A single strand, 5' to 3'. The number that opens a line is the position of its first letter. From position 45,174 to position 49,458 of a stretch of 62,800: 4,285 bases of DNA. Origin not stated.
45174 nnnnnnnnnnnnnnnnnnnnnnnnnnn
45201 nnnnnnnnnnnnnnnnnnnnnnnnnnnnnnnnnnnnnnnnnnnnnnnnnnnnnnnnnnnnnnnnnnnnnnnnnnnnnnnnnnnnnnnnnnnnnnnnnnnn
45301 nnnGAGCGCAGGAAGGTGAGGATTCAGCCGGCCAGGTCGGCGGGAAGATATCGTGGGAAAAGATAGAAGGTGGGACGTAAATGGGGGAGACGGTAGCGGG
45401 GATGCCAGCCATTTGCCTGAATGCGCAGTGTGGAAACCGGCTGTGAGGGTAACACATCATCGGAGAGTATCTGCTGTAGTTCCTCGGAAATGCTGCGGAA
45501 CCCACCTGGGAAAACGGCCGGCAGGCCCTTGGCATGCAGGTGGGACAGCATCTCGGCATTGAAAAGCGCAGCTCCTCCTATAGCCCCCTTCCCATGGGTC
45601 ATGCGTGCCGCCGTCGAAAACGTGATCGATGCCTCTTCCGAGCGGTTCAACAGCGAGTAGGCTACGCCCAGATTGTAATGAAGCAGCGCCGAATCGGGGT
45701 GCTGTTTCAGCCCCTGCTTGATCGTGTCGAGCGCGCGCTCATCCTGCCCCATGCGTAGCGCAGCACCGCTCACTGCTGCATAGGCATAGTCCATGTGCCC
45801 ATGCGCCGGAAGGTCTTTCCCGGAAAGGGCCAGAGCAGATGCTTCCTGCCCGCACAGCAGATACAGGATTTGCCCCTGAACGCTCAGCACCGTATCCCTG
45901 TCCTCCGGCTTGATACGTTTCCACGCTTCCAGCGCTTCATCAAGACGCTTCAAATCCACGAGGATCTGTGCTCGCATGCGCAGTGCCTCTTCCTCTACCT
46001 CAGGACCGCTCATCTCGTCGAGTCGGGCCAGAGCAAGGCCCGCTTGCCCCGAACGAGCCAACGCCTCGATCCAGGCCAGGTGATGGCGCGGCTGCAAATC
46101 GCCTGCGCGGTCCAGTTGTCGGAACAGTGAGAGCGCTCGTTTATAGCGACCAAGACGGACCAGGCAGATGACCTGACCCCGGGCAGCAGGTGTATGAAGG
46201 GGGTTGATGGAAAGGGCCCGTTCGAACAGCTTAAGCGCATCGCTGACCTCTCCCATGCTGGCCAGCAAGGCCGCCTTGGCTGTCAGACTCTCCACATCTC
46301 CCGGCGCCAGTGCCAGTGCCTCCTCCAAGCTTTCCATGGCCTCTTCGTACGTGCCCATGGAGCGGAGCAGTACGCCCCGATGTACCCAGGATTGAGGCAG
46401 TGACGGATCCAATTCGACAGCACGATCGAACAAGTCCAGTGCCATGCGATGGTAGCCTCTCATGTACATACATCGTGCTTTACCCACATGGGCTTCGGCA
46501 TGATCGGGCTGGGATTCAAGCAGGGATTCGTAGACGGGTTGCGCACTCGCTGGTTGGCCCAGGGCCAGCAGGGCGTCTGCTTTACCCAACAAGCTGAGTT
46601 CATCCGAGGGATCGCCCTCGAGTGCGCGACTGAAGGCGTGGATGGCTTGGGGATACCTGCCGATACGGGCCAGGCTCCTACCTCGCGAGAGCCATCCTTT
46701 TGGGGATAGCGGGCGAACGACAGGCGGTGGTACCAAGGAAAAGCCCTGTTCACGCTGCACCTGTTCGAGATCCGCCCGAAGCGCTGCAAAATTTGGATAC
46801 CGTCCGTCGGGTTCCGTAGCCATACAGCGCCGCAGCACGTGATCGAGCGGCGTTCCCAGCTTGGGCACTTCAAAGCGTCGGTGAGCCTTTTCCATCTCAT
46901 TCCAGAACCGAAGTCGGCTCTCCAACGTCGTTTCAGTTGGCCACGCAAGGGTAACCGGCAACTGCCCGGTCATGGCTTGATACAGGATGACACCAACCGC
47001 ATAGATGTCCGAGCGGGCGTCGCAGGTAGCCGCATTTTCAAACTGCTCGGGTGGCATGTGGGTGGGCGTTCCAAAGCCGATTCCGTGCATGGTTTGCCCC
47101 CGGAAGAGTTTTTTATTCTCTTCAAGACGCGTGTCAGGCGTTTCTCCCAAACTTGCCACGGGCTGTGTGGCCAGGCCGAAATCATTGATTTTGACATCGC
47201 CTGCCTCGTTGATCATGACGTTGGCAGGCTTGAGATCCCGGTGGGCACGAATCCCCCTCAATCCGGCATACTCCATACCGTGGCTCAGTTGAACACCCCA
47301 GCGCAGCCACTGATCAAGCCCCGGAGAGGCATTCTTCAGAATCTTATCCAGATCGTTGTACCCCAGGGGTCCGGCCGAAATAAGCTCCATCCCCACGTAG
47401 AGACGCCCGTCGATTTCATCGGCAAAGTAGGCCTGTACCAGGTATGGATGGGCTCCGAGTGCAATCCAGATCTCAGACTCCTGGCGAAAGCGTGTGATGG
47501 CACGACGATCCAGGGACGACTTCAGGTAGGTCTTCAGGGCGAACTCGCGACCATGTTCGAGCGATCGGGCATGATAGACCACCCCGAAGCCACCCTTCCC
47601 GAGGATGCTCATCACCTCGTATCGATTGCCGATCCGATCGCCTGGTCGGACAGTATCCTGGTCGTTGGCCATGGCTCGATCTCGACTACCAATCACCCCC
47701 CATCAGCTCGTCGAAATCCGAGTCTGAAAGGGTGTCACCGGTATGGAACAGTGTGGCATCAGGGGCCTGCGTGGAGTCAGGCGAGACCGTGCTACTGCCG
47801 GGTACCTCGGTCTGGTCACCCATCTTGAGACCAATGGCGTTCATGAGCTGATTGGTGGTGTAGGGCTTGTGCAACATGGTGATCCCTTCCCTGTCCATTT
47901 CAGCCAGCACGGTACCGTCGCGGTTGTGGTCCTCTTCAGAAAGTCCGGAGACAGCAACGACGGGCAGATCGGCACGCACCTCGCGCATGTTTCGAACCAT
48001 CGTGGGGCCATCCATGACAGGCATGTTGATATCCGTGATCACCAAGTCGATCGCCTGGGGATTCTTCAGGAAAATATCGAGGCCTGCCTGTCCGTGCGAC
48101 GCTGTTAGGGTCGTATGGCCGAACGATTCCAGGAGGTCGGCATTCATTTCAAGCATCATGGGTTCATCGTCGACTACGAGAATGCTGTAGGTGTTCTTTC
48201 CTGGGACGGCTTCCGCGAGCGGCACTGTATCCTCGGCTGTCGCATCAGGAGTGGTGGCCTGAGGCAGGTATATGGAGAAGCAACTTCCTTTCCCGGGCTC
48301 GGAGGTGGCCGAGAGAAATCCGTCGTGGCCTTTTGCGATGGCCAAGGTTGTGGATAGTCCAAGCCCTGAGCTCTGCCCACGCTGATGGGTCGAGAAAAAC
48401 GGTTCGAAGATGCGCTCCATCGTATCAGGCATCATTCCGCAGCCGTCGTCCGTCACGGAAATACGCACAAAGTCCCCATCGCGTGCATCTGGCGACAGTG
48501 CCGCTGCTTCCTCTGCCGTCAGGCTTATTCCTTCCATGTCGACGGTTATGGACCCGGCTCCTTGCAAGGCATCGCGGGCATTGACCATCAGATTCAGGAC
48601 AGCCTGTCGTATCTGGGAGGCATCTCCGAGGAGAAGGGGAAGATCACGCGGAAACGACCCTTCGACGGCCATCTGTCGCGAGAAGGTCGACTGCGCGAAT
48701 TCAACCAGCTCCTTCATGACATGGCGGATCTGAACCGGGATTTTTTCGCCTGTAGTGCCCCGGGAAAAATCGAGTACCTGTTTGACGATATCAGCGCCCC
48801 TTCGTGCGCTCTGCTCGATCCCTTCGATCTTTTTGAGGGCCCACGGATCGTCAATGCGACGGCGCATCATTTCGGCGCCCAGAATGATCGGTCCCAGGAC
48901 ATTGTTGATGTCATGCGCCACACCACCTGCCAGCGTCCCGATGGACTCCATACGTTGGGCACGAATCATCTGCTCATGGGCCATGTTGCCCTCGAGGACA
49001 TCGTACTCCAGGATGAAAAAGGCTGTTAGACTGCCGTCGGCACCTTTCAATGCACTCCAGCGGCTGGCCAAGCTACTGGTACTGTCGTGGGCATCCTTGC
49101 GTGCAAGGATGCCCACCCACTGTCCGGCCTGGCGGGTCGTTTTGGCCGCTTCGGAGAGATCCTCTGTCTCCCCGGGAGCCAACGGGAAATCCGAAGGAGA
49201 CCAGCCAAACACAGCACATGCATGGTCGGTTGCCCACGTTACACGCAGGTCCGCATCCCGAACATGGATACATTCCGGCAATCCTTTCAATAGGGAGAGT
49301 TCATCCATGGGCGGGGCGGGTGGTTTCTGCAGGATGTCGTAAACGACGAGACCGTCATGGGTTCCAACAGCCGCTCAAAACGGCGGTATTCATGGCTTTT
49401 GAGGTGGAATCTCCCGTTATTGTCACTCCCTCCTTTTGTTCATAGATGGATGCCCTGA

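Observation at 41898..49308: Four-gene operon coupling two-component kinases, a TPR Ser/Thr kinase and a ClpP-independent Hsp100 unfoldase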

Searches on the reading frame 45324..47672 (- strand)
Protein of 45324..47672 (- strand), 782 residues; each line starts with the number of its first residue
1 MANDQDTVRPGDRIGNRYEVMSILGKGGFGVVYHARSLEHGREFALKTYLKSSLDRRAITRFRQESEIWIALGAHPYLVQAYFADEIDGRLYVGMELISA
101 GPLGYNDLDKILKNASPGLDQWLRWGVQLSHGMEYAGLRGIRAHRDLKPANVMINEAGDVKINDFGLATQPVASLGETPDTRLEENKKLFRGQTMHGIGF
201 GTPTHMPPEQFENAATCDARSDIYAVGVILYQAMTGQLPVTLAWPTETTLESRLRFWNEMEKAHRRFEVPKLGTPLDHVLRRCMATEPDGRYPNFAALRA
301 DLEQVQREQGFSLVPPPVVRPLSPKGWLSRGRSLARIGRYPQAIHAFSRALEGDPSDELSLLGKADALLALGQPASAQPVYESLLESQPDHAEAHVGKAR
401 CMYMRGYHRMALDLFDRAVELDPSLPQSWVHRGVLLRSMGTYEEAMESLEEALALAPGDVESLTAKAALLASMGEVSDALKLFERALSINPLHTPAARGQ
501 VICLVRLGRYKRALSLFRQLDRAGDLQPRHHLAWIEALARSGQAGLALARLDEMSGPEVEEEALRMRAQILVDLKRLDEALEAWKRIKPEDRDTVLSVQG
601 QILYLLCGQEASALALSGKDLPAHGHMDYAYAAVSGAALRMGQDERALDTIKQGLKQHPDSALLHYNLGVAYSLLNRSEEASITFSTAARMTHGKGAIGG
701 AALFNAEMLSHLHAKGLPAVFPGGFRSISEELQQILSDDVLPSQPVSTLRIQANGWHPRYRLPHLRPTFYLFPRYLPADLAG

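Call 4: search_protein_families(library=pfam, proteins=[window:45324-47672:-], max_evalue=0.01)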
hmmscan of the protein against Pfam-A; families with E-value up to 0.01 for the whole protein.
window:45324-47672:- (782 aa): 30 families (the best 25 are shown)
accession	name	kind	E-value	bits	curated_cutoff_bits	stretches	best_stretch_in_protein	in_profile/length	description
PF07719.23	TPR_2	-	6e-38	126.3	27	4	427-459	2-34/34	Tetratricopeptide repeat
PF13428.12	TPR_14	-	8.4e-33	109.9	23.5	5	362-400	5-43/44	Tetratricopeptide repeat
PF13432.12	TPR_16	-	2.3e-32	111.5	32.7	5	363-426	2-65/65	Tetratricopeptide repeat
PF00069.31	Pkinase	-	9.5e-32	110.8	31.7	1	18-291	1-251/263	Protein kinase domain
PF00515.34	TPR_1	-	1.4e-31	107.4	27.8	3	427-458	2-33/34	Tetratricopeptide repeat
PF14559.12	TPR_19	-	2.9e-30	104.9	25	5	338-399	5-66/68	Tetratricopeptide repeat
PF13431.12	TPR_17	-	9.9e-28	94.5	24.4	2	652-681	3-32/34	Tetratricopeptide repeat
PF07714.23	PK_Tyr_Ser-Thr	-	4.7e-24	85.5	23.1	1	20-302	3-258/258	Protein tyrosine and serine/threonine kinase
PF13181.12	TPR_8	-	4.2e-23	79.9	25.7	1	427-458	2-33/34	Tetratricopeptide repeat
PF13414.12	TPR_11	-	5.7e-22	77.6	26.8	2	641-673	7-39/42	TPR repeat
PF13424.12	TPR_12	-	9.9e-21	74.2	30.1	3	427-489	4-74/77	Tetratricopeptide repeat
PF12895.13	ANAPC3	-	4.4e-17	62.6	27.2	2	376-452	7-82/82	Anaphase-promoting complex, cyclosome, subunit 3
PF13176.12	TPR_7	-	9.8e-15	53.8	27.9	0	433-459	6-34/36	Tetratricopeptide repeat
PF23914.1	TPR_CcmH_CycH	-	4.8e-14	52.9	42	2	323-418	49-147/158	Cytochrome c-type biogenesis protein H TPR domain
PF13174.12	TPR_6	-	1.1e-13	51.3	26.3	0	360-390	2-32/33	Tetratricopeptide repeat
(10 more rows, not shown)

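Call 5: search_protein_families(library=ncbifam, proteins=[window:45324-47672:-], max_evalue=0.01)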
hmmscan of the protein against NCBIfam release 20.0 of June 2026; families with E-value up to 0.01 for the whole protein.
window:45324-47672:- (782 aa): 38 families (the best 25 are shown)
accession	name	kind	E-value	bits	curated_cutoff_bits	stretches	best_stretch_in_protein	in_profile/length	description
NF033483.0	PknB_PASTA_kin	equivalog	2e-42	146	450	1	11-309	2-272/563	Stk1 family PASTA domain-containing Ser/Thr kinase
NF047741.1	antiphage_MADS6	equivalog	4.5e-34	118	460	2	143-309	321-464/612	methylation-associated defense system protein kinase MAD6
NF052427.1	StpK7MSMEG_1200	equivalog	1.2e-29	103.3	900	1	17-304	8-267/601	serine/threonine protein kinase StpK7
TIGR02917.1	PEP_TPR_lipo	equivalog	2.4e-28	98.5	312.2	1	333-690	134-493/899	XrtA/PEP-CTERM system TPR-repeat protein PrsT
NF009651.0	PRK13184.1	equivalog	2.5e-26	91.9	839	1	16-304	2-289/932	serine/threonine-protein kinase PknD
NF040959.1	MamA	equivalog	1.9e-25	89.5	200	3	328-460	41-173/204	magnetosome protein MamA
TIGR02552.1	LcrH_SycD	equivalog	3.9e-22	78.4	104.8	3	376-459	36-119/136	SycD/LcrH family type III secretion system chaperone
TIGR02521.1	type_IV_pilW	equivalog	1.8e-19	70.2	154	2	391-553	30-194/234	type IV pilus biogenesis/stability protein PilW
NF053615.1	SerThrKinAfsKStmc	equivalog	3.4e-18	65.7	1300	1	7-249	5-222/809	protein serine/threonine kinase AfsK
NF033442.0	BREX_PglW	equivalog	1.2e-16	59.7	990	1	7-172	503-664/1391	BREX system serine/threonine kinase PglW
NF038150.1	lanthi_synth_IV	equivalog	1.3e-16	60.1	650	1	13-308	186-459/851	class IV lanthionine synthetase LanL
TIGR03939.1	PGA_TPR_OMP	equivalog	2e-14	52.8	366.65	3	319-434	81-196/800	poly-beta-1,6 N-acetyl-D-glucosamine export porin PgaA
NF047558.1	TPR_END_plus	domain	6.4e-14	51.6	32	0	466-492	5-31/56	TPR end-of-group domain-containing protein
NF033920.0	C39_PA2778_fam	equivalog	2.9e-13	49.8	150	2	358-457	156-255/255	PA2778 family cysteine peptidase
NF052415.1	T3SS_chap_SctY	equivalog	4.4e-13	49.7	70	2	365-454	13-105/106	type III secretion apparatus assembly chaperone SctY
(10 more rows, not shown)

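Call 28: search_protein_families(library=padloc, proteins=[window:45324-47672:-], max_evalue=0.001)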
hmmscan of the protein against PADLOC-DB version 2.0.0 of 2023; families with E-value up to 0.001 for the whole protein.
window:45324-47672:- (782 aa): 32 families (the best 25 are shown)
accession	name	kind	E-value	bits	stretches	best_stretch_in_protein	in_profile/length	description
PDLC04042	PD-T4-6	-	1.3e-48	164.1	1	12-308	5-275/292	-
PDLC04138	mad6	-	6.4e-47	158.8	1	12-314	47-322/659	mads_6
PDLC04053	PD-T4-6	-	1e-45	154.6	1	16-315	9-281/311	-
PDLC04061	PD-T4-6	-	5.8e-39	132.9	1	1-308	1-286/510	-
PDLC04047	PD-T4-6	-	4.2e-38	129.2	1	13-307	7-274/327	-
PDLC04054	PD-T4-6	-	5e-38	129.4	1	15-309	9-277/347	-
PDLC04064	PD-T4-6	-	4.5e-36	122.6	1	12-304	17-279/369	-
PDLC04043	PD-T4-6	-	1.6e-35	121.1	1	13-309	13-281/452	-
PDLC04057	PD-T4-6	-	1.6e-34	117.7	1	11-306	3-271/443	-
PDLC04060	PD-T4-6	-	2.3e-34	117.2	1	11-309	3-273/486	-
PDLC04041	PD-T4-6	-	3.7e-34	116.7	1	6-299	19-287/443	-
PDLC04039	PD-T4-6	-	5e-33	112.8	1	8-308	7-278/458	-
PDLC04052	PD-T4-6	-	1.5e-32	111.5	1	12-307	5-278/496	-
PDLC04055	PD-T4-6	-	2.7e-30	103.6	1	17-308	71-338/496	-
PDLC01088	C3a189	-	2.4e-29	100.5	1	23-304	4-260/840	kinase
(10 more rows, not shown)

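Call 72: find_homologous_proteins(query=window:45324-47672:-, max_evalue=1e-30)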
Query window:45324-47672:- (782 aa): 272 proteins with E <= 1e-30 among 8000 candidates; the best 120 are listed.
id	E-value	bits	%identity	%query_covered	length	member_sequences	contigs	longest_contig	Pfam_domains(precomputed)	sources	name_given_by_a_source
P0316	0.0e+0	1761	99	100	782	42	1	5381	PF03704.24,PF13431.13,PF23914.2,PF13414.13,PF13176.13,PF12569.15,PF13428.13,PF14559.13,PF07714.24,PF00069.32,PF13371.13,PF00515.35,PF12895.14,PF13424.13,PF13432.13,PF13429.13,PF13181.13,PF01239.29,PF07719.24,PF13174.13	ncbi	ncbi:MAG: tetratricopeptide repeat protein [Rhodothermales bacterium]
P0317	0.0e+0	1323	74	100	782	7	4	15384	PF03704.24,PF13431.13,PF23914.2,PF13414.13,PF13176.13,PF13428.13,PF14559.13,PF07714.24,PF00069.32,PF13371.13,PF00515.35,PF12895.14,PF13424.13,PF13432.13,PF13429.13,PF13181.13,PF07719.24,PF13174.13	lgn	-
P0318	5.5e-258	876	54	100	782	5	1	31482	PF13431.13,PF23914.2,PF25062.2,PF13414.13,PF13428.13,PF14559.13,PF07714.24,PF00069.32,PF13371.13,PF00515.35,PF12895.14,PF13424.13,PF13432.13,PF13181.13,PF07719.24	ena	-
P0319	5.8e-249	847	52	100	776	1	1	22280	PF03704.24,PF13431.13,PF23914.2,PF25062.2,PF13414.13,PF13428.13,PF14559.13,PF07714.24,PF00069.32,PF13371.13,PF00515.35,PF12895.14,PF13424.13,PF13432.13,PF13181.13,PF07719.24,PF13174.13,PF20308.5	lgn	-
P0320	2.1e-246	838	53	100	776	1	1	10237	PF03704.24,PF13431.13,PF23914.2,PF13414.13,PF13428.13,PF14559.13,PF24575.2,PF07714.24,PF00069.32,PF13371.13,PF00515.35,PF12895.14,PF13424.13,PF13432.13,PF13429.13,PF13181.13,PF07719.24,PF13174.13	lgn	-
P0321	1.6e-243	829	54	97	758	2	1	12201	PF13431.13,PF23914.2,PF25062.2,PF13176.13,PF13428.13,PF14559.13,PF07714.24,PF00069.32,PF00515.35,PF12895.14,PF13424.13,PF13432.13,PF13429.13,PF13181.13,PF07719.24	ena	-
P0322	6.4e-236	803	49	99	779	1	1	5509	PF13431.13,PF23914.2,PF25062.2,PF13414.13,PF13428.13,PF14559.13,PF07714.24,PF00069.32,PF13371.13,PF00515.35,PF12895.14,PF13432.13,PF13181.13,PF07719.24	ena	-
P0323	9.2e-236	803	54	95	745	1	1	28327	PF13431.13,PF23914.2,PF13414.13,PF13428.13,PF14559.13,PF07714.24,PF00069.32,PF13371.13,PF00515.35,PF12895.14,PF13424.13,PF13432.13,PF13181.13,PF07719.24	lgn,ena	-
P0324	3.0e-226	771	49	100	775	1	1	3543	PF03704.24,PF13431.13,PF23914.2,PF13414.13,PF13428.13,PF14559.13,PF07714.24,PF00069.32,PF13371.13,PF00515.35,PF12895.14,PF13424.13,PF13432.13,PF13181.13,PF07719.24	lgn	-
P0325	7.0e-222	757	50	98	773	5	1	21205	PF13431.13,PF23914.2,PF13414.13,PF13176.13,PF13428.13,PF14559.13,PF07714.24,PF00069.32,PF00515.35,PF13424.13,PF13432.13,PF13181.13,PF07719.24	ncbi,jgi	jgi:tetratricopeptide (TPR) repeat protein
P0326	1.7e-195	670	43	100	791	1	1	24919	PF13431.13,PF23914.2,PF25062.2,PF21545.4,PF13428.13,PF14559.13,PF07714.24,PF00069.32,PF13371.13,PF00515.35,PF12895.14,PF13424.13,PF13432.13,PF13181.13,PF07719.24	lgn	-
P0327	6.6e-191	655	42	100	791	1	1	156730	PF03704.24,PF13431.13,PF23914.2,PF25062.2,PF13414.13,PF13176.13,PF12569.15,PF13428.13,PF14559.13,PF07714.24,PF00069.32,PF13371.13,PF00515.35,PF12895.14,PF13424.13,PF13432.13,PF13181.13,PF07719.24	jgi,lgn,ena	-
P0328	6.6e-188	645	41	97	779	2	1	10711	PF13431.13,PF23914.2,PF25062.2,PF13414.13,PF13176.13,PF17004.12,PF13428.13,PF13374.13,PF14559.13,PF07714.24,PF00069.32,PF13371.13,PF00515.35,PF12895.14,PF13424.13,PF13432.13,PF13181.13,PF07719.24,PF13174.13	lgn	-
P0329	1.7e-183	630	38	60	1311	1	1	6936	PF03704.24,PF13431.13,PF23914.2,PF13414.13,PF13176.13,PF12569.15,PF13428.13,PF13374.13,PF14559.13,PF07714.24,PF00069.32,PF13371.13,PF00515.35,PF12895.14,PF13424.13,PF21033.5,PF13432.13,PF13181.13,PF12968.14,PF01239.29,PF07719.24,PF13174.13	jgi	-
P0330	3.1e-181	623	37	88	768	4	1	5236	PF03704.24,PF13414.13,PF21545.4,PF12569.15,PF17169.10,PF12688.14,PF13374.13,PF07721.21,PF07714.24,PF00069.32,PF00515.35,PF04212.25,PF13424.13,PF13429.13,PF07719.24,PF13174.13,PF20308.5,PF14853.13,PF13431.13,PF23914.2,PF25062.2,PF13176.13,PF13428.13,PF14559.13,PF13371.13,PF22860.3,PF12895.14,PF21033.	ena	-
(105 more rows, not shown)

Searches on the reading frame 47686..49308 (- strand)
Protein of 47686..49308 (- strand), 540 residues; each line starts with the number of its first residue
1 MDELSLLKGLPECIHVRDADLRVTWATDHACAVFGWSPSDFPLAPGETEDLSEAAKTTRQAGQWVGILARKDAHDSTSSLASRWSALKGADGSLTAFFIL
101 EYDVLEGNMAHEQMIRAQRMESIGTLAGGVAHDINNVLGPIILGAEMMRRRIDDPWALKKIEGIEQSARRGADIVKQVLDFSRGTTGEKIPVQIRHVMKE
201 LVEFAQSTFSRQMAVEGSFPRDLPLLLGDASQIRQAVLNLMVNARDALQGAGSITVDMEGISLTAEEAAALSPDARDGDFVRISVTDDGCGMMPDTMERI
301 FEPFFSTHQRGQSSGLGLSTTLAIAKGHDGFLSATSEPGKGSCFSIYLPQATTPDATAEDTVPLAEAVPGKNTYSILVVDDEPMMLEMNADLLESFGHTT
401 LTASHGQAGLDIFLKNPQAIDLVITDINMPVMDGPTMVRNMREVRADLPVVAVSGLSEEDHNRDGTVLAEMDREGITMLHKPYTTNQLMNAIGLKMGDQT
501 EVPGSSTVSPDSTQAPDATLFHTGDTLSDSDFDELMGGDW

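Call 4: search_protein_families(library=pfam, proteins=[window:47686-49308:-], max_evalue=0.01)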
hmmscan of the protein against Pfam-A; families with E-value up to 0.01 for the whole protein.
window:47686-49308:- (540 aa): 3 families
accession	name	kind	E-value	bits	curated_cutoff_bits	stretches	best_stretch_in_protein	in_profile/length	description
PF02518.31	HATPase_c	-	1e-21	77.9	26.4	1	228-351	1-110/111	Histidine kinase-, DNA gyrase B-, and HSP90-like ATPase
PF00072.30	Response_reg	-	1.8e-18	67.2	30.2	1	376-492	1-110/111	Response regulator receiver domain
PF00512.31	HisKA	-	6.5e-07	29.7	26.9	1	124-186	3-65/66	His Kinase A (phospho-acceptor) domain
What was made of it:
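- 47686..49308 (-): Soluble hybrid histidine kinase: a divergent N-terminal sensor region, HisKA with an intact AHDINN His, HATPase_c, and REC with an intact Asp. Pfam call 4.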

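Call 5: search_protein_families(library=ncbifam, proteins=[window:47686-49308:-], max_evalue=0.01)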
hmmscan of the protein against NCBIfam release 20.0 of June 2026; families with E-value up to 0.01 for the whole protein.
window:47686-49308:- (540 aa): 141 families (the best 25 are shown)
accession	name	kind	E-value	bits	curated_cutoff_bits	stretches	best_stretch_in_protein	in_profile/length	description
NF046020.1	HisKinCckABruc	equivalog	1.1e-79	268.4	1000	1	99-492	456-863/868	cell cycle histidine kinase CckA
NF046026.1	HisKinCckACaul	equivalog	1.3e-73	248.2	1000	1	99-488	278-668/678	cell cycle histidine kinase CckA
NF010411.0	PRK13837.1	equivalog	1e-69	235.5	647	1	63-505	390-821/828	two-component system VirA-like sensor kinase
NF010076.0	PRK13557.1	subfamily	1e-68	232.1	631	1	89-492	129-529/540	histidine kinase famiy protein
NF052574.1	HisKinEspCMyxo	equivalog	1.8e-51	175.2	1200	1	49-462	346-754/785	serine histidine kinase EspC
NF008468.0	PRK11360.1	equivalog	4.8e-45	154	646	1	63-352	336-610/616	two-component system sensor histidine kinase AtoS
NF052573.1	HisKinEspAMyxo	equivalog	3.6e-42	144.3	1400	1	43-441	303-698/755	serine histidine kinase EspA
TIGR02956.1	TMAO_torS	equivalog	3e-36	124.9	676.5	1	155-502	496-826/967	TMAO reductase system sensor histidine kinase/response regulator TorS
NF047466.1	hybrid_RR_LvrB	exception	1e-31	110.5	500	1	111-350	140-376/377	hybrid histidine kinase/response regulator LvrB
NF038348.1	T2SS_HK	subfamily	5e-31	107.8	450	2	167-349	407-572/574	histidine kinase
NF007688.0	PRK10364.1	equivalog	1.9e-30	106.1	479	1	97-352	214-453/460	two-component system sensor histidine kinase ZraS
NF008099.0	PRK10841.1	equivalog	1.4e-26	92.5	920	2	366-488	817-932/949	two-component system sensor histidine kinase RcsC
NF008543.0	PRK11466.1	equivalog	4.9e-26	90.9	982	1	126-456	447-763/914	TMAO reductase system sensor histidine kinase/response regulator TorS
NF011874.0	PRK15347.1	equivalog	2.1e-24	85.6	852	2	208-351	488-615/921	two component system sensor kinase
NF008302.0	PRK11091.1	equivalog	2.3e-23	82.3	838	1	191-493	355-640/779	aerobic respiration two-component sensor histidine kinase ArcB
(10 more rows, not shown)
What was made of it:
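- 47686..49308 (-): The best NCBIfam hits are CckA-type but far below cut-off (call 5).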

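Call 28: search_protein_families(library=padloc, proteins=[window:47686-49308:-], max_evalue=0.001)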
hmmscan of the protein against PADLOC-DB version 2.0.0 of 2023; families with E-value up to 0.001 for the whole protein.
window:47686-49308:- (540 aa): 0 families
